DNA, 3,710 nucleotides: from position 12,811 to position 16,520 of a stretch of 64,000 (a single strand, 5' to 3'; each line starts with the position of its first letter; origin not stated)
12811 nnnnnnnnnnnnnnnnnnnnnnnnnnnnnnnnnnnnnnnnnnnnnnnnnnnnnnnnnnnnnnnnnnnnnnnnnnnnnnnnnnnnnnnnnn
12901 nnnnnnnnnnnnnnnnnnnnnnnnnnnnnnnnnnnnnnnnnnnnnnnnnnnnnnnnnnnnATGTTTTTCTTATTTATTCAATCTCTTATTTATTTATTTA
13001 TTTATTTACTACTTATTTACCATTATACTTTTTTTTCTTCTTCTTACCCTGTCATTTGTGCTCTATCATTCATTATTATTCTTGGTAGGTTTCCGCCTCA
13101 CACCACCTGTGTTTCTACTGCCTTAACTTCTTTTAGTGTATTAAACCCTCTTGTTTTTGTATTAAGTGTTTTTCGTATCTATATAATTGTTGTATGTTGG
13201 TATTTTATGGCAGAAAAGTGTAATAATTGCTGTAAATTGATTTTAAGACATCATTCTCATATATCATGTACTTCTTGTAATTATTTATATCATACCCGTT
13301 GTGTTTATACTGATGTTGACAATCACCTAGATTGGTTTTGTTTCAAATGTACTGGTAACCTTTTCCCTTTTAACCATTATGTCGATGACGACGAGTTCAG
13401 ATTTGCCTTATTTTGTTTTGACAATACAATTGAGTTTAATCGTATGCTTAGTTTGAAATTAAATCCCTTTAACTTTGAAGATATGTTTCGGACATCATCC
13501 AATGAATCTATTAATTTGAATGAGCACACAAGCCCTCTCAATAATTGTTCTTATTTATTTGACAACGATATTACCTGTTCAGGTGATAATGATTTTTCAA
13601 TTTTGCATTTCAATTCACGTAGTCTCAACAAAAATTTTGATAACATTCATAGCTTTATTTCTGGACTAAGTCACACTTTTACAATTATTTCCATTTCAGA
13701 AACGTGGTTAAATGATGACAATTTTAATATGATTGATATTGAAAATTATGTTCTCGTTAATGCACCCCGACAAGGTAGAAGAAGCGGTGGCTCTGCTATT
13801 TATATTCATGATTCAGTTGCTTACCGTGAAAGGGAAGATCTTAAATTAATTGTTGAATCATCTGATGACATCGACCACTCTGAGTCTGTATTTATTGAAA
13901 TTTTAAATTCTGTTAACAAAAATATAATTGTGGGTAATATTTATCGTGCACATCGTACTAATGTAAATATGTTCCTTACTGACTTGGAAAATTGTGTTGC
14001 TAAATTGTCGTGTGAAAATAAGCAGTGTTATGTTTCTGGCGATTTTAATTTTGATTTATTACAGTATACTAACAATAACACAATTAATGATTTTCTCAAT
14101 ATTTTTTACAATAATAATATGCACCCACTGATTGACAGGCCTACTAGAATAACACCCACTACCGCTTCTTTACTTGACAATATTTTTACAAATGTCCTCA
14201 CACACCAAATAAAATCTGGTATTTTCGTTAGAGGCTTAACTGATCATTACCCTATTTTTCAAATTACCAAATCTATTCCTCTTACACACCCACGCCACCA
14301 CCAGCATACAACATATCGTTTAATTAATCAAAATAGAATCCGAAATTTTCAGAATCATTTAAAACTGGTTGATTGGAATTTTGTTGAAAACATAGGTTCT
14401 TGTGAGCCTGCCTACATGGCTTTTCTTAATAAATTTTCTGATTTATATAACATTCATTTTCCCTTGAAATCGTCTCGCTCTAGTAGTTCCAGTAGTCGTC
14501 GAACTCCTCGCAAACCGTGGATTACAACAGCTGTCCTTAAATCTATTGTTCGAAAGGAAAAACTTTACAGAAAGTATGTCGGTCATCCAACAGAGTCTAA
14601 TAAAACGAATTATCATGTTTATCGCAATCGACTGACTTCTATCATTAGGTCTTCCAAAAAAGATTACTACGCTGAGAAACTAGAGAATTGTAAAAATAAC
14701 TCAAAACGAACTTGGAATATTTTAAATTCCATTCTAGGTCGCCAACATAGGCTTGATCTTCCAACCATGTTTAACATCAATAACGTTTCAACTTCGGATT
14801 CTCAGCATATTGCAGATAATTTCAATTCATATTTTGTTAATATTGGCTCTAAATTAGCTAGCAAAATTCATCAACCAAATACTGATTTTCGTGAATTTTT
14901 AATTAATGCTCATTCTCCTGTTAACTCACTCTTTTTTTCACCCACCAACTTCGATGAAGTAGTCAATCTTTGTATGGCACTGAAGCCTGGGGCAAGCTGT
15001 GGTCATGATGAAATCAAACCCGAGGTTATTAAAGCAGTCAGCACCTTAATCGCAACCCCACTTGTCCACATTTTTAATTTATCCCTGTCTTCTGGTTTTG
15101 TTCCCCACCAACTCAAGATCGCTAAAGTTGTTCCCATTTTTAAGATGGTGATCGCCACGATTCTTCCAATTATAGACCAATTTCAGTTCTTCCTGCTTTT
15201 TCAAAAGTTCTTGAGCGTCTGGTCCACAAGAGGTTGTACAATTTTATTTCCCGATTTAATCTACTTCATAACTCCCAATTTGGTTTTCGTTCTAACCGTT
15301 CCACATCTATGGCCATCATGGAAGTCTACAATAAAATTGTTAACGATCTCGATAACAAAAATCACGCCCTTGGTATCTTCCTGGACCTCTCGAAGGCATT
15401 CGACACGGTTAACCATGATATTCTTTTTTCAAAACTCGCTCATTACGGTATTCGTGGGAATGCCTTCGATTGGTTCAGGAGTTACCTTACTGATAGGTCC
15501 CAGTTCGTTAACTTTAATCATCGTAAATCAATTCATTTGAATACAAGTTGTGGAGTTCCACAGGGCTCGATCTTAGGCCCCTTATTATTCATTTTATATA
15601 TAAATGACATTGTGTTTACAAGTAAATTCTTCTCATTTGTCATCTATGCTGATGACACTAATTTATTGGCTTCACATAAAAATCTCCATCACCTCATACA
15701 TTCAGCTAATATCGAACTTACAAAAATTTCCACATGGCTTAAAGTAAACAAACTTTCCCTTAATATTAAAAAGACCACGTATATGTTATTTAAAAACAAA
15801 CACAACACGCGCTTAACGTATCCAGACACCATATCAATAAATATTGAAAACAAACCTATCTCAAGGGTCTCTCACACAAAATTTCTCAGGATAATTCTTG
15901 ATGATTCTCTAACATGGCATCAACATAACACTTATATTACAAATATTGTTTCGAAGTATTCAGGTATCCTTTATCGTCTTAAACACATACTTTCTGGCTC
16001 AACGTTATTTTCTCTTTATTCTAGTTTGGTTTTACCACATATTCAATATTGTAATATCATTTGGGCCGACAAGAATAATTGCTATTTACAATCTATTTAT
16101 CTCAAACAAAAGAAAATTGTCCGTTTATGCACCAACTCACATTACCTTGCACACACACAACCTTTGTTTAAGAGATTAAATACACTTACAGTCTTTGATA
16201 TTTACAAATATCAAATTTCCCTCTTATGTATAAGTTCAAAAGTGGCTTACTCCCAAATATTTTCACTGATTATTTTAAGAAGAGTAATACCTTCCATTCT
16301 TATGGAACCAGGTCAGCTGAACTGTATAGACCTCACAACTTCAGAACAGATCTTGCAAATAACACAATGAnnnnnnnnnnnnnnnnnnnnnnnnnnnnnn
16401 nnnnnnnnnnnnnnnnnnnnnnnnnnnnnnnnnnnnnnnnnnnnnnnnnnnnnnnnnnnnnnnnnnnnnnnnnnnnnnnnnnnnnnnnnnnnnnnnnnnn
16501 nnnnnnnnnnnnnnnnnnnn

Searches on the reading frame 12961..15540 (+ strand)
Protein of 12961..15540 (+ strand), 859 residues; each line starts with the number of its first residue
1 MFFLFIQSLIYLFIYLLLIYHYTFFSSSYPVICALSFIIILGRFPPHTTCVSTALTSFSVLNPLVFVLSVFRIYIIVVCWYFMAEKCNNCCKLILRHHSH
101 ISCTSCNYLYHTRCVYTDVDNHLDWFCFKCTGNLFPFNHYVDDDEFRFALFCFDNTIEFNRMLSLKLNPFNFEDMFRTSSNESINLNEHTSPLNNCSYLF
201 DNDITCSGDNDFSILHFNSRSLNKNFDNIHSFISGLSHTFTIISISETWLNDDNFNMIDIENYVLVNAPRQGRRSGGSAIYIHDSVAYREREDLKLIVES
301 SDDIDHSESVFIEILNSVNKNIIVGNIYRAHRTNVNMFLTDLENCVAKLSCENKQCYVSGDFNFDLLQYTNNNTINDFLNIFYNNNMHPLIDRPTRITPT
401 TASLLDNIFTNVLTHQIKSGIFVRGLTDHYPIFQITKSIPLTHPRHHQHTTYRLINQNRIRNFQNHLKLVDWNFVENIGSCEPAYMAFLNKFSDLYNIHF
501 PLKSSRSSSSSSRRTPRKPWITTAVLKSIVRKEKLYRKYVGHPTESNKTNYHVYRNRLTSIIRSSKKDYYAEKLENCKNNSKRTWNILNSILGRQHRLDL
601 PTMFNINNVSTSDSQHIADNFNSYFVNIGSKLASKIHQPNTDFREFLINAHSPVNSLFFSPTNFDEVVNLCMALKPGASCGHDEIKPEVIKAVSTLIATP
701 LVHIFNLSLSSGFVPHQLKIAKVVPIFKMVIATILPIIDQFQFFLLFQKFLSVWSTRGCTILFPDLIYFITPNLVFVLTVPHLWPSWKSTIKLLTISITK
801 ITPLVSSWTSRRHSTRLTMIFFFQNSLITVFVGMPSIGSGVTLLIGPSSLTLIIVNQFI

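Call 29: find_homologous_proteins(query=window:13222-15537:+, max_evalue=1e-20)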
Query window:13222-15537:+ (772 aa): 258 proteins with E <= 1e-20 among 5639 candidates; the best 120 are listed.
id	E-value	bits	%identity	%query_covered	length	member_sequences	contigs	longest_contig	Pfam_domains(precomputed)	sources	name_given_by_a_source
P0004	6.4e-294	995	69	83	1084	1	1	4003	PF00078.33,PF03372.30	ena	-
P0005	5.2e-290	982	68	83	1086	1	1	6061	PF00078.33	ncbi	-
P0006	1.1e-283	961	66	83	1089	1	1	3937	PF00078.33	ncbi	-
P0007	1.2e-275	935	64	83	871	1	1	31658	PF00078.33,PF03372.30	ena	-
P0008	1.8e-266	905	63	83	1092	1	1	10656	PF00078.33,PF03372.30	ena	-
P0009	2.4e-254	865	61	83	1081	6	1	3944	PF00078.33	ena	-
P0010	9.6e-246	836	59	83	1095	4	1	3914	PF00078.33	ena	-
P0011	5.2e-244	830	59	83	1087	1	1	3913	PF00078.33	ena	-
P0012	7.3e-239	813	58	83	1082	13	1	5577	PF00078.33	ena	-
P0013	2.2e-238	812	58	83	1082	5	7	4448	PF00078.33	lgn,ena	-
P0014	2.8e-213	729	53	83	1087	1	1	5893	PF00078.33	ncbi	-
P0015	1.3e-210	720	53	83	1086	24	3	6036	PF00078.33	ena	-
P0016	1.4e-209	716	56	78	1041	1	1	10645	PF00078.33,PF03372.30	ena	-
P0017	3.3e-208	712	52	83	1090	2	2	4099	PF00078.33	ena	-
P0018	5.6e-208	711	52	83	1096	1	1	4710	PF00078.33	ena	-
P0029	3.1e-149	517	50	66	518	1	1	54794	-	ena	-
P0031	4.0e-147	510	61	49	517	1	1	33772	PF00078.33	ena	-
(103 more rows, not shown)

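Call 30: find_encoding_contigs(protein=P0007, flank=10000, max_places=2)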
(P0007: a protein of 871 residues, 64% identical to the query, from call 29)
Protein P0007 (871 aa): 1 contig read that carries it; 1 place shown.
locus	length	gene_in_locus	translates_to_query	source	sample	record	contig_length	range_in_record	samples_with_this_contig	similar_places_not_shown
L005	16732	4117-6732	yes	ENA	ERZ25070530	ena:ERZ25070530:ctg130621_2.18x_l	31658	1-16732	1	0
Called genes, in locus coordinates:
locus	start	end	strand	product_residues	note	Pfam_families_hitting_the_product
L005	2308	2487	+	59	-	-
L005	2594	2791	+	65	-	-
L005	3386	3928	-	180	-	-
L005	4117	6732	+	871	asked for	PF03372:Exo_endo_phos (weak), PF00078:RVT_1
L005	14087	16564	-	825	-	PF00078:RVT_1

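Call 31: find_encoding_contigs(protein=P0031, flank=10000, max_places=2)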
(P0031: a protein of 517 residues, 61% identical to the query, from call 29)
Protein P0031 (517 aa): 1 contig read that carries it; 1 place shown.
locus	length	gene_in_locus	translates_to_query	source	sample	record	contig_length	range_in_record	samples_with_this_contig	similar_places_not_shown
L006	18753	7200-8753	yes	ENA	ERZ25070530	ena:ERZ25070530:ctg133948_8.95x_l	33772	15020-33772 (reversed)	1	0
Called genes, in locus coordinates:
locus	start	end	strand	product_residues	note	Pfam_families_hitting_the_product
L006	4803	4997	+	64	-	-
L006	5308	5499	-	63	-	-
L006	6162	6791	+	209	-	-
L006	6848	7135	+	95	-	-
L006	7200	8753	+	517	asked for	PF00078:RVT_1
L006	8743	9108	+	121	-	PF00078:RVT_1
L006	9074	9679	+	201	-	-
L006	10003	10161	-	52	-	-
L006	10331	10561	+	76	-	-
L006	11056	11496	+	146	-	-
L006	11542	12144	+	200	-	PF07498:Rho_N (weak)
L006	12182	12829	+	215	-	-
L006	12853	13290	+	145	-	-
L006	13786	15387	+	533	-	-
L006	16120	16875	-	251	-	-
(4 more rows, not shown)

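Call 32: find_encoding_contigs(protein=P0029, flank=10000, max_places=2)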
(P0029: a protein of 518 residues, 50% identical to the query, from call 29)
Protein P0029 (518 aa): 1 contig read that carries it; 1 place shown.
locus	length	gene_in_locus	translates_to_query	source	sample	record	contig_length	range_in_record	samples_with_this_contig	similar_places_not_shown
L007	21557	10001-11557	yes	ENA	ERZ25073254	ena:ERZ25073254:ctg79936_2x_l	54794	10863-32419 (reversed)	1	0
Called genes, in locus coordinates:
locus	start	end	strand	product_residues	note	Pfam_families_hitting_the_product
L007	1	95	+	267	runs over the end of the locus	-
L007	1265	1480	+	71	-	-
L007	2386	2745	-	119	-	-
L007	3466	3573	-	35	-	-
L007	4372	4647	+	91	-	-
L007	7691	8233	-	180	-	-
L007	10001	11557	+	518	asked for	-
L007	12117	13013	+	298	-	PF00078:RVT_1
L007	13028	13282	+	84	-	-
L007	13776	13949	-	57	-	-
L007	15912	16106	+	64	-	-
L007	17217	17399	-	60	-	-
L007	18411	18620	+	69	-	-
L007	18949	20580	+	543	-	PF00078:RVT_1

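Call 54: search_protein_families(library=pfam, proteins=[window:12961-15540:+], max_evalue=0.001)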
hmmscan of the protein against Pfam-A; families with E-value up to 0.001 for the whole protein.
window:12961-15540:+ (859 aa): 0 families

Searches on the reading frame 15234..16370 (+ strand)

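Call 54: search_protein_families(library=pfam, proteins=[window:15234-16370:+], max_evalue=0.001)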
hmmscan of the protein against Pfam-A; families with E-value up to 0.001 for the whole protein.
window:15234-16370:+ (378 aa): 1 family
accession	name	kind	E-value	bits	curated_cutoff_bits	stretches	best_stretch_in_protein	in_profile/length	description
PF00078.32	RVT_1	-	2.3e-30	106.3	29.6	1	9-190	35-194/205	Reverse transcriptase (RNA-dependent DNA polymerase)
